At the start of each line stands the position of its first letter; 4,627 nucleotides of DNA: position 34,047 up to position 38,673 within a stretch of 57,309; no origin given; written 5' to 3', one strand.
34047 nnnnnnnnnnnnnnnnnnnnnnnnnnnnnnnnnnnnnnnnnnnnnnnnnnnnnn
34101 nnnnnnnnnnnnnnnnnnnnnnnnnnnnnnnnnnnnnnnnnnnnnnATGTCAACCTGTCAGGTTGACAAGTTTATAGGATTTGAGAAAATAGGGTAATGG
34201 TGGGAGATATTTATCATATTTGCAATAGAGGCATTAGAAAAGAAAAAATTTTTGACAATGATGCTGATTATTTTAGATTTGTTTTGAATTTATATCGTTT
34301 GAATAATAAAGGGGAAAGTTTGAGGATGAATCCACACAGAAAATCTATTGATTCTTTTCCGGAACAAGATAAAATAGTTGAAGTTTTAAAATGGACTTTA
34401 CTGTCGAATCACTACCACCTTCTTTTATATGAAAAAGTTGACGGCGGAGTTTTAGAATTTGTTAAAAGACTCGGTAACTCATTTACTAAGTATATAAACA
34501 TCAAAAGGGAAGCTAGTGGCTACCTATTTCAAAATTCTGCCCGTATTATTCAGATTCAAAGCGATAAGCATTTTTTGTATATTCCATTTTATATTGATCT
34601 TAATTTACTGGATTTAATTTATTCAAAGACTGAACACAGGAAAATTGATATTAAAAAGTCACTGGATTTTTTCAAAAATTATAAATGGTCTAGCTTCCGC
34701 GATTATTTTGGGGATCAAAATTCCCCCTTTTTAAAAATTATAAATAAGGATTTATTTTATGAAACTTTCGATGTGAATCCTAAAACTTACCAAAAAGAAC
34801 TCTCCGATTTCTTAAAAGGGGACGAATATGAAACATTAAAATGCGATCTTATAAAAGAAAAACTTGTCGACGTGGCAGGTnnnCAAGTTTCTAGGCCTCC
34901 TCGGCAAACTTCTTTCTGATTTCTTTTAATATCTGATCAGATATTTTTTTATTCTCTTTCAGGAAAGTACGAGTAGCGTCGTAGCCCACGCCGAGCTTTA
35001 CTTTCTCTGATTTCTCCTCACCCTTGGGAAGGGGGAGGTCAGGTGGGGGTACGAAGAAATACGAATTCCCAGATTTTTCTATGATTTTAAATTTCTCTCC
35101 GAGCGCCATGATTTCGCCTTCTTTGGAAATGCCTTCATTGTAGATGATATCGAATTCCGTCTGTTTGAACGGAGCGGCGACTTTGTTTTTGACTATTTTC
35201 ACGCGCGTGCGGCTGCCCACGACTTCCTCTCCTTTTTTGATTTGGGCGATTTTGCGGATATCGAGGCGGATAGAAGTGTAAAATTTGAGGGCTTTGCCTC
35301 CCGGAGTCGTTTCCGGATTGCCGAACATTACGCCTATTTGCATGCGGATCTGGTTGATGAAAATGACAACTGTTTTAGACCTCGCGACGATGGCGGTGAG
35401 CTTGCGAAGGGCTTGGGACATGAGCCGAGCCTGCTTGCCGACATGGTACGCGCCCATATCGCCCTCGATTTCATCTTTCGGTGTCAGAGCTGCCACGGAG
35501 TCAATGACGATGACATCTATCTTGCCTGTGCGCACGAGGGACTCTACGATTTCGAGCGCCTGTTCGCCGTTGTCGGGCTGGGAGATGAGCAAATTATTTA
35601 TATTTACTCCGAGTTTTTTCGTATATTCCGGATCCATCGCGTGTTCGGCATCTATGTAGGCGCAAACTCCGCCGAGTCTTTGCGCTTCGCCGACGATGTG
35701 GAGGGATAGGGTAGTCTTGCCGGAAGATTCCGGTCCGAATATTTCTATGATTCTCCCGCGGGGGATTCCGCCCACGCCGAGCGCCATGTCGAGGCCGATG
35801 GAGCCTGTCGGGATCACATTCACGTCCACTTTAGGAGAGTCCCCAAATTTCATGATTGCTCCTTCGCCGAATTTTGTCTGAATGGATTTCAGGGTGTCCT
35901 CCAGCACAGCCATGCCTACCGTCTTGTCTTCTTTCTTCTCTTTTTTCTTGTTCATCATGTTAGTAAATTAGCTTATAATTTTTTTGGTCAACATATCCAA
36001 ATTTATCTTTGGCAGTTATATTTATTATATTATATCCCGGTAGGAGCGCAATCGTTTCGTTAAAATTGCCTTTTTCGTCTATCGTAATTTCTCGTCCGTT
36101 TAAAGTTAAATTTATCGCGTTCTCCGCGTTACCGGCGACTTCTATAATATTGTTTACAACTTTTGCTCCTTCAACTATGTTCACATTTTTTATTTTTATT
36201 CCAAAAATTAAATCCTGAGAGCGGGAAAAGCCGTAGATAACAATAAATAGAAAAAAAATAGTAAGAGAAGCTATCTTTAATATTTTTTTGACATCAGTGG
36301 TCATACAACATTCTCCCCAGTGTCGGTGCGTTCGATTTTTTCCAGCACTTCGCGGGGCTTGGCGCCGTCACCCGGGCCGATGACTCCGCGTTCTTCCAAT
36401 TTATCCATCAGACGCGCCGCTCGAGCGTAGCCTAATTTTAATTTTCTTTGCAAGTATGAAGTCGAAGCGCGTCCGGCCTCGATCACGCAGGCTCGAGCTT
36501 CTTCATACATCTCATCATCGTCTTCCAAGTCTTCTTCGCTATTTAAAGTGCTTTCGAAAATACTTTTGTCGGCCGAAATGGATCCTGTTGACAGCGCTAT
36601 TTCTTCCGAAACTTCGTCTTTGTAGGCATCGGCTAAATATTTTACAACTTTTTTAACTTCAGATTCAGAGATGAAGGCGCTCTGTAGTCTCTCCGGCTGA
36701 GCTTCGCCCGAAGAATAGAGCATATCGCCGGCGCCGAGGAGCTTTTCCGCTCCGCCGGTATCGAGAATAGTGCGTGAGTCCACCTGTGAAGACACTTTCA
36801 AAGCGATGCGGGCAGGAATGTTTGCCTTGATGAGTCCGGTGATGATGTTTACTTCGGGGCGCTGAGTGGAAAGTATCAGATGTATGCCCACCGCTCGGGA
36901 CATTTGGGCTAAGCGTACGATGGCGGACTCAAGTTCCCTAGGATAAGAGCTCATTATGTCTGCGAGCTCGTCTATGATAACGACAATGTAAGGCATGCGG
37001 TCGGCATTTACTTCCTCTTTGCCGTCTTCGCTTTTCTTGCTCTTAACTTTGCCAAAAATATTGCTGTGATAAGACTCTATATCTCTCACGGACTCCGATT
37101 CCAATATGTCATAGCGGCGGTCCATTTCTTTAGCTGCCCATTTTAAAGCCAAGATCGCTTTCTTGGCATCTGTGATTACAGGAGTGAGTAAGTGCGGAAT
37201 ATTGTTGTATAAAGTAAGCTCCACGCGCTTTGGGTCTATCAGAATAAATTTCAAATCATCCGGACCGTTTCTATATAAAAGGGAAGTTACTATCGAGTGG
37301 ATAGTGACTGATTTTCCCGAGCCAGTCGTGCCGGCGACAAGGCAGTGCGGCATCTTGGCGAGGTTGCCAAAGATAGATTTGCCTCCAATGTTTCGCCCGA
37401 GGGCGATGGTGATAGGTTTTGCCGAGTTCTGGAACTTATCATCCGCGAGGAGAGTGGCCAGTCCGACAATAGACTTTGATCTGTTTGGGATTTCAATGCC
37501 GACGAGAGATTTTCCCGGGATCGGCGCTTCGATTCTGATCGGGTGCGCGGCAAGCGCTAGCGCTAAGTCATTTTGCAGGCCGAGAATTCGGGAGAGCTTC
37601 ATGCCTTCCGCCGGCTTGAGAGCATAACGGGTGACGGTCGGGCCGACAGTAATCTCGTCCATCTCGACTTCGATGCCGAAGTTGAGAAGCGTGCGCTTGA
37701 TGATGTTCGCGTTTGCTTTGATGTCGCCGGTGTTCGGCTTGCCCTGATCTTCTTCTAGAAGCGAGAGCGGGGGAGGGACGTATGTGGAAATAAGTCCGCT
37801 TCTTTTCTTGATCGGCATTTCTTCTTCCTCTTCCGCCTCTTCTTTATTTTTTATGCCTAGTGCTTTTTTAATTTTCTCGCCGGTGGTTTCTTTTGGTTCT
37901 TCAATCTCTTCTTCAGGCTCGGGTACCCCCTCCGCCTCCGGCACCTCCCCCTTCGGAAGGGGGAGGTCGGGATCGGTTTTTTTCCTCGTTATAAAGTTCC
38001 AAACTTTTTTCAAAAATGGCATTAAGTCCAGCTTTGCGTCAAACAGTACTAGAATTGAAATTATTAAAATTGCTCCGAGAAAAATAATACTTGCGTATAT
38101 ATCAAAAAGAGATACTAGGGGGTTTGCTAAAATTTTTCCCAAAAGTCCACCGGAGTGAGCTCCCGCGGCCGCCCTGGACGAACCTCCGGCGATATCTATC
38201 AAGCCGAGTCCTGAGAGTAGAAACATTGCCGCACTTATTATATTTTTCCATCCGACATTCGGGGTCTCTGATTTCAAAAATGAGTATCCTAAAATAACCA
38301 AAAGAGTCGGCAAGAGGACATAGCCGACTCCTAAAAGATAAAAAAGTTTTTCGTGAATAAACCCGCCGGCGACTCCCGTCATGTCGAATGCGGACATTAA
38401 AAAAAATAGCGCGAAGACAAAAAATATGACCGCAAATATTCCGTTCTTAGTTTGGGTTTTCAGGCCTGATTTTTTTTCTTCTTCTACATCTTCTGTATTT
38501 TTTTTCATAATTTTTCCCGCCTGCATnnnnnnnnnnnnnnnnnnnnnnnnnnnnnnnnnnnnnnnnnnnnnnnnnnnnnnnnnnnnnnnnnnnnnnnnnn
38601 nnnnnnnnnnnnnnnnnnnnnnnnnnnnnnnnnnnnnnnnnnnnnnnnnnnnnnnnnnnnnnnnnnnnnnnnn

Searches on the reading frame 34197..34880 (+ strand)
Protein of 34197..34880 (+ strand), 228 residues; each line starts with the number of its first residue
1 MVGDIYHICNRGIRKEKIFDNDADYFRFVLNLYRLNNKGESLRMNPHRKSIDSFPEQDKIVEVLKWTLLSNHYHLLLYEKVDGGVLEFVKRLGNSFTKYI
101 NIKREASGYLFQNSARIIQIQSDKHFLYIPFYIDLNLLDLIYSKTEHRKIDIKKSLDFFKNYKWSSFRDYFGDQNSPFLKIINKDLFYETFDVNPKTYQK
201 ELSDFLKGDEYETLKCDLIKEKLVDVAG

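Call 67: search_protein_families(library=pfam, proteins=[window:34197-34880:+], max_evalue=0.001)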
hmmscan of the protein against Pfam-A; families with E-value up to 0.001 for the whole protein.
window:34197-34880:+ (228 aa): 0 families

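Call 72: search_protein_families(library=pfam, proteins=[window:34197-34880:+], max_evalue=5)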
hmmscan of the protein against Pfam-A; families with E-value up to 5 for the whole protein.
window:34197-34880:+ (228 aa): 2 families
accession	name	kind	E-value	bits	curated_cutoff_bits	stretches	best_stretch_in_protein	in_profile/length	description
PF01797.21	Y1_Tnp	-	0.0091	16.6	23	1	56-105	36-85/121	Transposase IS200 like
PF05149.17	Flagellar_rod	-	0.21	11.5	23.4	1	182-215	200-233/287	Paraflagellar rod protein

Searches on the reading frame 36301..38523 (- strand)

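Call 68: search_protein_families(library=pfam, proteins=[window:36301-38523:-], max_evalue=0.001)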
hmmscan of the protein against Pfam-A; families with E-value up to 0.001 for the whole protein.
window:36301-38523:- (740 aa): 6 families
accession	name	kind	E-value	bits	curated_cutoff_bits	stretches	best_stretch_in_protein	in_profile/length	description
PF01580.24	FtsK_SpoIIIE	-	1.2e-57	195.4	24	1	356-557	3-220/221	FtsK/SpoIIIE family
PF17854.6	FtsK_alpha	-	1.1e-28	99.8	22.9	1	251-347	2-101/101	FtsK alpha domain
PF09397.16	FtsK_gamma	-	2.5e-27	94.8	30.6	1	667-727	1-61/63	Ftsk gamma domain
PF13491.11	FtsK_4TM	-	1.7e-09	38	23.1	1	48-164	46-162/171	4TM region of DNA translocase FtsK/SpoIIIE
PF12846.13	AAA_10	-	6.2e-05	22.6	27.5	1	381-444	11-70/362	AAA-like domain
PF01935.23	DUF87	-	6.7e-05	23.5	23.2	1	392-431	24-60/220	Helicase HerA, central domain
